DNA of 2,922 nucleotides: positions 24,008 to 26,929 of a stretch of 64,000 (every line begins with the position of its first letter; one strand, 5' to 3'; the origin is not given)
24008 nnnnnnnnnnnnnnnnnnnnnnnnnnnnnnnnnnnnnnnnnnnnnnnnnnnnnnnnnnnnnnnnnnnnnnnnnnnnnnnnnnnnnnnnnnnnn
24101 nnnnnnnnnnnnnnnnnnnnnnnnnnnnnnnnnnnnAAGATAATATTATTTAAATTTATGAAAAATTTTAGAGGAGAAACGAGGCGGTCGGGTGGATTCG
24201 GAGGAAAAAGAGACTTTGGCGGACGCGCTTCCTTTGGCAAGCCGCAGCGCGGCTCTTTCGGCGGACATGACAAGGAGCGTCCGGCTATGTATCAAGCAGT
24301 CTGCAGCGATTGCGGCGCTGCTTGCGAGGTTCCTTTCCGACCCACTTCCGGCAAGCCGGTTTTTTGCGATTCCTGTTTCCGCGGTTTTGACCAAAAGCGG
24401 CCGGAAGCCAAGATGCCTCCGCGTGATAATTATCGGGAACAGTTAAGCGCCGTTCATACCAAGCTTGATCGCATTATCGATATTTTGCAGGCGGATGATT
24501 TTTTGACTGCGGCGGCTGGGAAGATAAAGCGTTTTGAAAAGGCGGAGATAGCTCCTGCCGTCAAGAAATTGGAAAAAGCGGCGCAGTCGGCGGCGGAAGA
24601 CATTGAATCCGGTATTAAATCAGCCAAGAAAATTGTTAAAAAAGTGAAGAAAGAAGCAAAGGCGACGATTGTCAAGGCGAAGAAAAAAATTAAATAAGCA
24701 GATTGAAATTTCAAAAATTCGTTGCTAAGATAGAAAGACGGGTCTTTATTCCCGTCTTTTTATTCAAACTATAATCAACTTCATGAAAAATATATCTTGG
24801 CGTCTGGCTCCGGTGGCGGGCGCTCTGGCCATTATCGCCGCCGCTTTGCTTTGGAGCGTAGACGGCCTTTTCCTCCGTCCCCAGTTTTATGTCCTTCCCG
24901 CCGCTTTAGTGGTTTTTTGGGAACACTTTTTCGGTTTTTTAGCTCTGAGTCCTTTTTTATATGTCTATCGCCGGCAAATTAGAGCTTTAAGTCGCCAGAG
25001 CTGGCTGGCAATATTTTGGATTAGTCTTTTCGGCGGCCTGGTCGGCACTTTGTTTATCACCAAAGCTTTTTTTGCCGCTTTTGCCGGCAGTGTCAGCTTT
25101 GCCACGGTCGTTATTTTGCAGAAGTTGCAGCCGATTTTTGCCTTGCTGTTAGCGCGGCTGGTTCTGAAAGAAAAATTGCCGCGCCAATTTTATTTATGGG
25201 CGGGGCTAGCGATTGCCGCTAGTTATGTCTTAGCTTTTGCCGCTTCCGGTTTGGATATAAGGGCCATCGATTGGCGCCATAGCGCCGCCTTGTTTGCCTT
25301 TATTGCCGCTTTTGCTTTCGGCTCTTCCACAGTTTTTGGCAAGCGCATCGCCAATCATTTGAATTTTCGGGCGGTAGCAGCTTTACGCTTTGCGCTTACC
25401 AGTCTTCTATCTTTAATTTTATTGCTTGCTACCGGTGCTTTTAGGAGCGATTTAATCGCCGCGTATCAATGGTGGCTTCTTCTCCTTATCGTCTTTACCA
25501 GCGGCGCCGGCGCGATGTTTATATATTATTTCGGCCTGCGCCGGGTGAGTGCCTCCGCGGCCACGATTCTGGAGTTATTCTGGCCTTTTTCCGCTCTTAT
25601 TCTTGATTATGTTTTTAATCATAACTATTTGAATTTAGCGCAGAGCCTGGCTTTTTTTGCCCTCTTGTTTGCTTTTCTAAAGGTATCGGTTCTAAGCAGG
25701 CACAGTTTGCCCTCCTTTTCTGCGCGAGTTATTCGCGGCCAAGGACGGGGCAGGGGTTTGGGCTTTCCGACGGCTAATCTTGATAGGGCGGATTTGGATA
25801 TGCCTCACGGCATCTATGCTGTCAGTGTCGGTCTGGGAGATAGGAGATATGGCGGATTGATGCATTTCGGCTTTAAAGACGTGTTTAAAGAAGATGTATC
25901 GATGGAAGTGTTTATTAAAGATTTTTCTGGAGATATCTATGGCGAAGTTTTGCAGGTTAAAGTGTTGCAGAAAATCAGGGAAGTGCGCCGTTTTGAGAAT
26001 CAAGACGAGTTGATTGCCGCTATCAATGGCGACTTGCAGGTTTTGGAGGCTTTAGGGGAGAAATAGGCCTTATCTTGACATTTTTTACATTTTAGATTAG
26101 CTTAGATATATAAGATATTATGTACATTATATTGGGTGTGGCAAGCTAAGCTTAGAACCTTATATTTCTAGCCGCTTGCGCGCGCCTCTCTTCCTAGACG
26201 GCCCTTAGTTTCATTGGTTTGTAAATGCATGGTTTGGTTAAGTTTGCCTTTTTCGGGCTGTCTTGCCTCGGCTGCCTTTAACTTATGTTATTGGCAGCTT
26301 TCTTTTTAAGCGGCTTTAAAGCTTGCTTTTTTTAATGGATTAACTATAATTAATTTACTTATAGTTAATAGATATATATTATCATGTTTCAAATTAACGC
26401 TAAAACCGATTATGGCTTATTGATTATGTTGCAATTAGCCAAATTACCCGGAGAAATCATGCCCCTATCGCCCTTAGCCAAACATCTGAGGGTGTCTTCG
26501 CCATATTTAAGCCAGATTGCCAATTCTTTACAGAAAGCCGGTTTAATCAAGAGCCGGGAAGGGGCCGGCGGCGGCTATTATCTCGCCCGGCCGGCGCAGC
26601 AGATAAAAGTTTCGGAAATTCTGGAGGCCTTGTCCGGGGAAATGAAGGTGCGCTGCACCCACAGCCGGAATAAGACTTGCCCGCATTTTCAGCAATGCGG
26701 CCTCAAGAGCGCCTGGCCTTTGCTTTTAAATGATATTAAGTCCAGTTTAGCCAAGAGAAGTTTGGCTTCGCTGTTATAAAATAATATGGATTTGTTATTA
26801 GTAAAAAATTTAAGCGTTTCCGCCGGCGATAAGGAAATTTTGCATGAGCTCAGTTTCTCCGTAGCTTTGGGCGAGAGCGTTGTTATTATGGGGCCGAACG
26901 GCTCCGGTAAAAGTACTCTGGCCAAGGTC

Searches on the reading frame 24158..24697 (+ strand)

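Call 75: search_protein_families(library=pfam, proteins=[window:24158-24697:+], max_evalue=0.0001)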
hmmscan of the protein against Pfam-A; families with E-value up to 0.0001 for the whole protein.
window:24158-24697:+ (179 aa): 1 family
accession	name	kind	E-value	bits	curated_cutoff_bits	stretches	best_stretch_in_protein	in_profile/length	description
PF23477.1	zf_Tbcl_2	-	2.3e-14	53.2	27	1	44-75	3-34/37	Probable treble clef zinc finger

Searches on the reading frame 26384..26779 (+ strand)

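Call 75: search_protein_families(library=pfam, proteins=[window:26384-26779:+], max_evalue=0.0001)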
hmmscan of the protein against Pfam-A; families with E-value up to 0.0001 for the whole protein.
window:26384-26779:+ (131 aa): 2 families
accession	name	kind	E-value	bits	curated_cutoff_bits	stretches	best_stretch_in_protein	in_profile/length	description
PF02082.26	Rrf2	-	1.4e-31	109.8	30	1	4-131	1-130/132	Iron-dependent Transcriptional regulator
PF12802.13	MarR_2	-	7.8e-05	23.2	27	0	14-61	10-56/61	MarR family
